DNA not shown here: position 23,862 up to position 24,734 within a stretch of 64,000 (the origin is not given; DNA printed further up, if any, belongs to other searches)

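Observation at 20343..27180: Unusual cluster coupling 3-hydroxyanthranilate dioxygenase to a class IV aminotransferase, RidA, two hydrolases, a cupin and a benzoate-type aryl-CoA ligase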

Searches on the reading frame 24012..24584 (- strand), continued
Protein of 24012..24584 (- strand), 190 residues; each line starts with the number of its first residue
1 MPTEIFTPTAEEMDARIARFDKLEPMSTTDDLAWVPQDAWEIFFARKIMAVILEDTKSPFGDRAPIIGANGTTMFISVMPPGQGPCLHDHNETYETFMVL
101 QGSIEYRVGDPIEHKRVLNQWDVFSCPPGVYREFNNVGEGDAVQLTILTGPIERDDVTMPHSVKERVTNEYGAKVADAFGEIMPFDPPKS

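Call 61: search_dna_similar(query=window:24012-24584:-, collection=plasmids, mode=protein, max_rows=15)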
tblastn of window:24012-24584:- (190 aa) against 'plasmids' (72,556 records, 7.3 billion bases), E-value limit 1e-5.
Records with a match: 4; places in all: 4; records where one place covers at least 80% of the query: 2.
Best place of each record, by identity: <60% 4.
By first word of the organism name: Niveispirillum 1; Cupriavidus 1; Priestia 1; Rhodococcus 1.
By predicted mobility (MOB-suite, as given by PLSDB): non-mobilizable 4.
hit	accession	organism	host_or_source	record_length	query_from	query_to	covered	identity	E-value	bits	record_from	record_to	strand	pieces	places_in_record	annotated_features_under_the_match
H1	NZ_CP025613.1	Niveispirillum cyanobacteriorum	sing cell,cyanobacterial aggregates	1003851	14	150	72%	40.1%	9e-24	104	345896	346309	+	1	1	none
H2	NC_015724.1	Cupriavidus necator N-1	soil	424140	9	150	75%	37.7%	1e-9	64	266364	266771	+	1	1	cupin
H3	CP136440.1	Priestia filamentosa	Leaves of Cigar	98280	9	183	92%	29.4%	5e-9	62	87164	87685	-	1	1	cupin domain-containing protein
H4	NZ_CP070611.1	Rhodococcus koreensis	cell culture,rhizosphere of apple ...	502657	12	177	87%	29.7%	2e-7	57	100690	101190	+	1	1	cupin domain-containing protein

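Call 65: get_annotated_region(hit=H1, flank=9000)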
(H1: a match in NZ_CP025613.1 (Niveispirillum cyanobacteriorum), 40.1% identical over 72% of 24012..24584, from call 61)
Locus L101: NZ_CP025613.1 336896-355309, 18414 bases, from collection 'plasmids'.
description: Niveispirillum cyanobacteriorum strain TH16 plasmid unnamed1, complete sequence
organism: Niveispirillum cyanobacteriorum (NCBI taxid 1612173)
taxonomy: Bacteria; Pseudomonadota; Alphaproteobacteria; Rhodospirillales; Azospirillaceae; Niveispirillum; Niveispirillum cyanobacteriorum
host: -; source: sing cell,cyanobacterial aggregates; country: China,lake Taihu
typing (MOB-suite, as given by PLSDB): non-mobilizable; mating-pair formation MPF_T
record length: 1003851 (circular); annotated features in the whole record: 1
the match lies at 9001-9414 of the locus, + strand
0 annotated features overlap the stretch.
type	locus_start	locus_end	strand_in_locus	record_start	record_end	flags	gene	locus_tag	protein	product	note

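Call 66: get_annotated_region(hit=H2, flank=9000)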
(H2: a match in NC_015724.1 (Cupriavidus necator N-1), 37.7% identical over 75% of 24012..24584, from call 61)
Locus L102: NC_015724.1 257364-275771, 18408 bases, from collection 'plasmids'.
description: Cupriavidus necator N-1 plasmid pBB2, complete sequence
organism: Cupriavidus necator N-1 (NCBI taxid 1042878)
taxonomy: Bacteria; Pseudomonadota; Betaproteobacteria; Burkholderiales; Burkholderiaceae; Cupriavidus; Cupriavidus necator; Cupriavidus necator N-1
host: -; source: soil; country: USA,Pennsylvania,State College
typing (MOB-suite, as given by PLSDB): non-mobilizable; mating-pair formation MPF_T
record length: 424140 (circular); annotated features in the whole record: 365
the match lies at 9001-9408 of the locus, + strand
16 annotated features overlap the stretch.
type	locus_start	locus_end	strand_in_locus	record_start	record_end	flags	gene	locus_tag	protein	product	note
CDS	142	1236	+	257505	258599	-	-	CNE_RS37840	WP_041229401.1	porin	-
CDS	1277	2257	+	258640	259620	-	-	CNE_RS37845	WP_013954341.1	tripartite tricarboxylate transporter substrate binding protein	-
CDS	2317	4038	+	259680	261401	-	-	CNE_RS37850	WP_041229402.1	amidohydrolase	-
CDS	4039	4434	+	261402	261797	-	-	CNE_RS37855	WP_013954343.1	5-carboxymethyl-2-hydroxymuconate Delta-isomerase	-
CDS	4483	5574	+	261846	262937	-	-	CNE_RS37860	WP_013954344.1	porin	-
CDS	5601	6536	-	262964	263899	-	-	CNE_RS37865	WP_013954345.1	LysR substrate-binding domain-containing protein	-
CDS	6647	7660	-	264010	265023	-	-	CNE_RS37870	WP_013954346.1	LacI family DNA-binding transcriptional regulator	GO:0006351 - DNA-templated transcription [Evidence IEA]; GO:0045892 - negative regulation of DNA-templated ...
CDS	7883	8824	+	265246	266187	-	-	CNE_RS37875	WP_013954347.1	zinc-binding dehydrogenase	-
CDS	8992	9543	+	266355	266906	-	-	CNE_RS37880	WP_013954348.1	cupin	-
CDS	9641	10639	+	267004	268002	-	-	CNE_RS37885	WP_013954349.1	tripartite tricarboxylate transporter substrate-binding protein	-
CDS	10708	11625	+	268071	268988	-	-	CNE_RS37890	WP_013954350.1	dioxygenase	GO:0009712 - catechol-containing compound metabolic process [Evidence IEA]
CDS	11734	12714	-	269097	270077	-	-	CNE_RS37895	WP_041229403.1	tripartite tricarboxylate transporter substrate binding protein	-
CDS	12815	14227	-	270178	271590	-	-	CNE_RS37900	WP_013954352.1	amidohydrolase family protein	-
CDS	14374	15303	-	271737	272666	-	-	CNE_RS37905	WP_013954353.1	LysR family transcriptional regulator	-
CDS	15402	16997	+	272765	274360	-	-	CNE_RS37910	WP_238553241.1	amidohydrolase family protein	-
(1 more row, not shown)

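Call 107: search_protein_families(library=pfam, proteins=[L022:9036-9911:+, L022:10612-11508:+, L022:11501-12295:-, L022:12334-13917:+, L022:13895-16255:+, L019:4008-5777:+, L019:7794-8618:+, L044:8495-9472:-, L044:12715-14376:-], max_evalue=0.00001)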
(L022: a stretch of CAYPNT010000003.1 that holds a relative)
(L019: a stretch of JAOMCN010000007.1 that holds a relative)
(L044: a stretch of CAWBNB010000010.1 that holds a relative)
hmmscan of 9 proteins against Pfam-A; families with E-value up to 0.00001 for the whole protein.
L022:9036-9911:+ (291 aa): 1 family
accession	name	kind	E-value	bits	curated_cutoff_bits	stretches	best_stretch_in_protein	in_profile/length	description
PF08450.18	SGL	-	3.9e-86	289.1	26.3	1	14-257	1-245/246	SMP-30/Gluconolactonase/LRE-like region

L022:10612-11508:+ (298 aa): 2 families
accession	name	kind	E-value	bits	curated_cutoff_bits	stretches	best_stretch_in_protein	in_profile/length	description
PF03328.21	HpcH_HpaI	-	2e-35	122.5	25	1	18-230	1-221/221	HpcH/HpaI aldolase/citrate lyase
PF15617.12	C-C_Bond_Lyase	-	1.1e-06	28.5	28.4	0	206-258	236-285/320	C-C_Bond_Lyase of the TIM-Barrel fold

L022:11501-12295:- (264 aa): 1 family
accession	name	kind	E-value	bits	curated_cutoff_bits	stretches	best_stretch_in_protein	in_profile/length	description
PF04248.19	NTP_transf_9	-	9e-62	205.4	22.1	2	151-243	1-93/93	Domain of unknown function (DUF427)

L022:12334-13917:+ (527 aa): 2 families
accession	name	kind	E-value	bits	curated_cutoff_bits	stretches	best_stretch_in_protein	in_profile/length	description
PF01977.22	UbiD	-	7e-55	185.8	23.3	1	117-316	3-205/206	3-octaprenyl-4-hydroxybenzoate carboxy-lyase Rift-related domain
PF20696.2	UbiD_C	-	1.4e-25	90.2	24.2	1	329-446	6-126/127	3-octaprenyl-4-hydroxybenzoate carboxy-lyase C-terminal domain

L022:13895-16255:+ (786 aa): 3 families
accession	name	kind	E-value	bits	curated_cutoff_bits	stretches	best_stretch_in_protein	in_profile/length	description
PF02738.23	MoCoBD_1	-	7.4e-68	228.7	27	1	181-420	7-244/244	Molybdopterin cofactor-binding domain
PF20256.3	MoCoBD_2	-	2.5e-63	214.7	27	1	451-714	5-283/283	Molybdopterin cofactor-binding domain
PF01315.27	Ald_Xan_dh_C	-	1.1e-23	84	31.3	2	29-84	2-57/110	Aldehyde oxidase and xanthine dehydrogenase, a/b hammerhead domain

L019:4008-5777:+ (589 aa): 2 families
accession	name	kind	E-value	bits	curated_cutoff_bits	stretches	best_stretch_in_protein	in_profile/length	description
PF02129.25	Peptidase_S15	-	7.6e-41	141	23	1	33-321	1-262/262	X-Pro dipeptidyl-peptidase (S15 family)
PF08530.16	PepX_C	-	3.9e-31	109.1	22.5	1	342-532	1-181/217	X-Pro dipeptidyl-peptidase C-terminal non-catalytic domain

L019:7794-8618:+ (274 aa): 3 families
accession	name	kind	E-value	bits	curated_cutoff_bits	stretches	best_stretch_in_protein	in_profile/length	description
PF20434.5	BD-FAE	-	5.8e-27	95.1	26.8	1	57-230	15-212/215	BD-FAE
PF07859.19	Abhydrolase_3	-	4.7e-24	85.8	25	1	59-173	2-112/210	alpha/beta hydrolase fold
PF00135.34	COesterase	-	1.2e-14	54.6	27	1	53-150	101-206/515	Carboxylesterase family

L044:8495-9472:- (325 aa): 3 families
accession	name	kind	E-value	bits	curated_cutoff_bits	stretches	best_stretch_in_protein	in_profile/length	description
PF03060.21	NMO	-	2.4e-47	162.4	28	2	83-309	106-330/331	Nitronate monooxygenase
PF00478.31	IMPDH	-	5.6e-11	42.5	25.6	0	2-101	22-83/345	IMP dehydrogenase / GMP reductase domain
PF01070.24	FMN_dh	-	1.1e-06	28.4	24.9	1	119-214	226-321/350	FMN-dependent dehydrogenase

L044:12715-14376:- (553 aa): 2 families
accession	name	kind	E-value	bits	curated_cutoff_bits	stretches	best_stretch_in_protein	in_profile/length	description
PF00501.34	AMP-binding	-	8.4e-76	255.7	29.9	1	53-403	5-378/384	AMP-binding enzyme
PF13193.12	AMP-binding_C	-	3.2e-25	89.3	24.5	1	457-535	1-76/76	AMP-binding enzyme C-terminal domain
